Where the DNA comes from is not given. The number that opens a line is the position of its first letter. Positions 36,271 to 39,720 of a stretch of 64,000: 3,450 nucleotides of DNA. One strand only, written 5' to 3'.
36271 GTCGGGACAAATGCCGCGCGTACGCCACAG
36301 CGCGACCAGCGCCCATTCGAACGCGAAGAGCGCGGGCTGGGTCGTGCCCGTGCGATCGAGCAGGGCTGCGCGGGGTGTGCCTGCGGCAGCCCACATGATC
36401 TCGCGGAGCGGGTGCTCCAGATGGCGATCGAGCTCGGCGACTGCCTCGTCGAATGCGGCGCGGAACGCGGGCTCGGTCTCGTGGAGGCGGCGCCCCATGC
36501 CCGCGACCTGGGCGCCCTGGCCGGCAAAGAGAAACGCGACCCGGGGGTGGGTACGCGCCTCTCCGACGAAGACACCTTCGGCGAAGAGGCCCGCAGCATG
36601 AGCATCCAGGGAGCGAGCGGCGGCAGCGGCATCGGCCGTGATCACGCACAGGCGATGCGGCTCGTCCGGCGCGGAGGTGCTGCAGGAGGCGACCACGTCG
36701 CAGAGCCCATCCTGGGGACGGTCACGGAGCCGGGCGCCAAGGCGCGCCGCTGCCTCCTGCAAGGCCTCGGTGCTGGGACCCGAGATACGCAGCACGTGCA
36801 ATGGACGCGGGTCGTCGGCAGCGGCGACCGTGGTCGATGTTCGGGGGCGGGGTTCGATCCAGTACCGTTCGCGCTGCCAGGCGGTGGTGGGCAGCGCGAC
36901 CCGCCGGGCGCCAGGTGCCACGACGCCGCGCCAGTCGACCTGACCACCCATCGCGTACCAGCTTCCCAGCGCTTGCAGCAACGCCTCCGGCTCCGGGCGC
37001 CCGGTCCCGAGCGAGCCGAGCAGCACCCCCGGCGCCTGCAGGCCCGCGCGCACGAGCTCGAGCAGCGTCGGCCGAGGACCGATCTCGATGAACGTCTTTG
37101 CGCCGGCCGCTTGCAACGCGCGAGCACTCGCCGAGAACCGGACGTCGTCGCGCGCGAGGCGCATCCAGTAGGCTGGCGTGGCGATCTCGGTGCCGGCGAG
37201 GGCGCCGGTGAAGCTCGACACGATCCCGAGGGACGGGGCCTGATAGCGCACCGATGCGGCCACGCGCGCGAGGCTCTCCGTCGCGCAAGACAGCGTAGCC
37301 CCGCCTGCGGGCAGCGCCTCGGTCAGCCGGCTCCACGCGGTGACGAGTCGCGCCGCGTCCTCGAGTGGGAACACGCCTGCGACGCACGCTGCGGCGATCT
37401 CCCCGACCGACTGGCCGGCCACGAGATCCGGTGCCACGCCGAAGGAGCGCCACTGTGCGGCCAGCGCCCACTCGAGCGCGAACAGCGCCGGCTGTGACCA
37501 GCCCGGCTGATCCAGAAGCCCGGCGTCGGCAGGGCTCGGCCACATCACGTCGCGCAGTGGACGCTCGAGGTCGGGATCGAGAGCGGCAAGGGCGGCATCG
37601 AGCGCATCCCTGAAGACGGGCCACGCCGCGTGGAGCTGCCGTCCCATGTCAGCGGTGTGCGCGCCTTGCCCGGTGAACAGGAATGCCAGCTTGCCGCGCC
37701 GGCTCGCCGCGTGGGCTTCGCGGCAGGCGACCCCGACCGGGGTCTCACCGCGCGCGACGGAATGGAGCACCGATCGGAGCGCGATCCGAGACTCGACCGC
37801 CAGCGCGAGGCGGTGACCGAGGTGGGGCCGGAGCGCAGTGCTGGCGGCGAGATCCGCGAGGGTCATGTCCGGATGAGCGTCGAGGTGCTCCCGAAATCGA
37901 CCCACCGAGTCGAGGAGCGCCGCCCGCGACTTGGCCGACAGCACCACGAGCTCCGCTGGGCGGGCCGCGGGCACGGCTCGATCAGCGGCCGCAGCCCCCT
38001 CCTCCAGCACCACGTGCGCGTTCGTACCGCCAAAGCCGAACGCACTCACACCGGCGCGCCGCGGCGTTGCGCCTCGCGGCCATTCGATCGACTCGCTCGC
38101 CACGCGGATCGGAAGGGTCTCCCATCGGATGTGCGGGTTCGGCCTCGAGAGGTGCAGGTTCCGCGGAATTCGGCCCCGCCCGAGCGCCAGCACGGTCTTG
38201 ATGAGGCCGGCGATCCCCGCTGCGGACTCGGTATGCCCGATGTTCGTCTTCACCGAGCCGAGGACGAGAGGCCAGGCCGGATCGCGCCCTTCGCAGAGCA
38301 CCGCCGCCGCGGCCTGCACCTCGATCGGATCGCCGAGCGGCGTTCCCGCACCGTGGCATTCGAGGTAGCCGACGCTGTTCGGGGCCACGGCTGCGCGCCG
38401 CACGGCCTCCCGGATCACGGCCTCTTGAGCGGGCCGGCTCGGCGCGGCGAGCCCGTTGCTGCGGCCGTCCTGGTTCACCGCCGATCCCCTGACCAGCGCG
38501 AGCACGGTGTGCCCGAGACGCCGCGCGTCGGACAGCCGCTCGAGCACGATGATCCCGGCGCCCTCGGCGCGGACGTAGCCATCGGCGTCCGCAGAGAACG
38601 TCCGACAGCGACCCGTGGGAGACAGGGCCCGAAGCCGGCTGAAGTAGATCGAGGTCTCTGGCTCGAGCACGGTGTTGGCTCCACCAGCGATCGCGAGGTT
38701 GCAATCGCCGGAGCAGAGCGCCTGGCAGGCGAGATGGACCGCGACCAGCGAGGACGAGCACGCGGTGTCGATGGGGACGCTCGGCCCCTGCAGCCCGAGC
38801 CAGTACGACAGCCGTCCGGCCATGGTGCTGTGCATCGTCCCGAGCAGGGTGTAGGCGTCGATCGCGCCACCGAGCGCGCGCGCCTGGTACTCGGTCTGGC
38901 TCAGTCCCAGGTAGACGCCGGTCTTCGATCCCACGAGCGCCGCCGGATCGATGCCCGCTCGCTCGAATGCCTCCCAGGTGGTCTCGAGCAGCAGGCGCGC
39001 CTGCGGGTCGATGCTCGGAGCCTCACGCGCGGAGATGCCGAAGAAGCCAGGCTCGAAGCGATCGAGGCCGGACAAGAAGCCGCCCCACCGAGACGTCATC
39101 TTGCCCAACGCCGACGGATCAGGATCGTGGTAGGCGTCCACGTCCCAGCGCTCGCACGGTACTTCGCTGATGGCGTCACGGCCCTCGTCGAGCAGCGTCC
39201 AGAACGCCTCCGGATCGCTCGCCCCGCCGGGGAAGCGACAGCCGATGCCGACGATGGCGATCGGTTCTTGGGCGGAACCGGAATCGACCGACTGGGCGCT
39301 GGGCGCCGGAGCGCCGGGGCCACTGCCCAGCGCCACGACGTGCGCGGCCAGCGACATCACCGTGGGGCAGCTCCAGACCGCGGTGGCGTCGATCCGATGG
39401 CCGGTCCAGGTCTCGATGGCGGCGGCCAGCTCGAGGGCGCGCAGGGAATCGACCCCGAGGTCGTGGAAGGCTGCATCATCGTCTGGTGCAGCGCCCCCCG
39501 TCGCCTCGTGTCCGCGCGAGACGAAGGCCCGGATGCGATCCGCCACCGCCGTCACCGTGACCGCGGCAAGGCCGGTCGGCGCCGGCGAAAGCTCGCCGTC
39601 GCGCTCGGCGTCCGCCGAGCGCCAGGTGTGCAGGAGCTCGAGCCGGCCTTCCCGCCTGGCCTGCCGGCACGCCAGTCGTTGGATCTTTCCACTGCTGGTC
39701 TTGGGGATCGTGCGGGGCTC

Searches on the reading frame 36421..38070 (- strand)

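Call 18: search_protein_families(library=pfam, proteins=[window:36421-38070:-], max_evalue=0.001)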
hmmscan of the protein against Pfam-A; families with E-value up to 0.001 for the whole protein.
window:36421-38070:- (550 aa): 4 families
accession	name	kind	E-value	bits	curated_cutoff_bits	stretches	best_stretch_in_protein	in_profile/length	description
PF00698.26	Acyl_transf_1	-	1.7e-43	149.7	32.7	3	130-261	2-131/319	Acyl transferase domain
PF22621.2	CurL-like_PKS_C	-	3.1e-17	62.7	27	2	41-100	2-62/64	CurL-like, PKS C-terminal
PF16197.11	KAsynt_C_assoc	-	6e-14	52.8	33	1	5-82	26-103/111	Ketoacyl-synthetase C-terminal extension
PF22336.2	RhiE-like_linker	-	4.9e-08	33.3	27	1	43-108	1-66/67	RhiE-like, KS-MAT linker domain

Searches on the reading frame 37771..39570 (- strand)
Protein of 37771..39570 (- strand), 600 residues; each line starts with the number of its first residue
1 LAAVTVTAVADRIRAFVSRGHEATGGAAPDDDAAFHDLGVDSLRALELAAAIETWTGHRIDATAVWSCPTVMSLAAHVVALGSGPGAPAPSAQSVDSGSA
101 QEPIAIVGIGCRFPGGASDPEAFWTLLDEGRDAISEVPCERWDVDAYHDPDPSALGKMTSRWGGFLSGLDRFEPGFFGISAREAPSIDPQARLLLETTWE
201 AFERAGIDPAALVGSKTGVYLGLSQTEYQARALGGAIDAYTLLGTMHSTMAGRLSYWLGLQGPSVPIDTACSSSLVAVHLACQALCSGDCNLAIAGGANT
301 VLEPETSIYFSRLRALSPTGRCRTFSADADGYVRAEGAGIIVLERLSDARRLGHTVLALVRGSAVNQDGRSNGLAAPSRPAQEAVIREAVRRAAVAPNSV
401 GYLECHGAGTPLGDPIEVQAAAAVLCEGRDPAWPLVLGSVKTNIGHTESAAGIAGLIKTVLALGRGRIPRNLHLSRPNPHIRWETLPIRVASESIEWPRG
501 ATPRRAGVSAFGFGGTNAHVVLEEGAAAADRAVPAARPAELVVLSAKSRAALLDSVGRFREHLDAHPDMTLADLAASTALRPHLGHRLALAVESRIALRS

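Call 18: search_protein_families(library=pfam, proteins=[window:37771-39570:-], max_evalue=0.001)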
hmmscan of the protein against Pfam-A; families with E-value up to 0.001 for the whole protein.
window:37771-39570:- (600 aa): 7 families
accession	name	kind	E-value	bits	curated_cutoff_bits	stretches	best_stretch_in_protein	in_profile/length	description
PF00109.32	ketoacyl-synt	-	7.1e-96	321.1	20.8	1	102-349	2-252/252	Beta-ketoacyl synthase, N-terminal domain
PF02801.28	Ketoacyl-synt_C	-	2.1e-40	137.9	20.8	1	357-474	1-118/119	Beta-ketoacyl synthase, C-terminal domain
PF16197.11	KAsynt_C_assoc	-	2.4e-18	67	33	1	477-582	1-103/111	Ketoacyl-synthetase C-terminal extension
PF00550.31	PP-binding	-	2.6e-11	44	20.8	1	30-78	19-67/67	Phosphopantetheine attachment site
PF22621.2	CurL-like_PKS_C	-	1e-10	41.9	27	1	541-597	2-59/64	CurL-like, PKS C-terminal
PF00108.29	Thiolase_N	-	3.9e-06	26.9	26.4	1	258-299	70-113/260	Thiolase, N-terminal domain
PF22336.2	RhiE-like_linker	-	5.1e-06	26.8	27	1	543-599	1-57/67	RhiE-like, KS-MAT linker domain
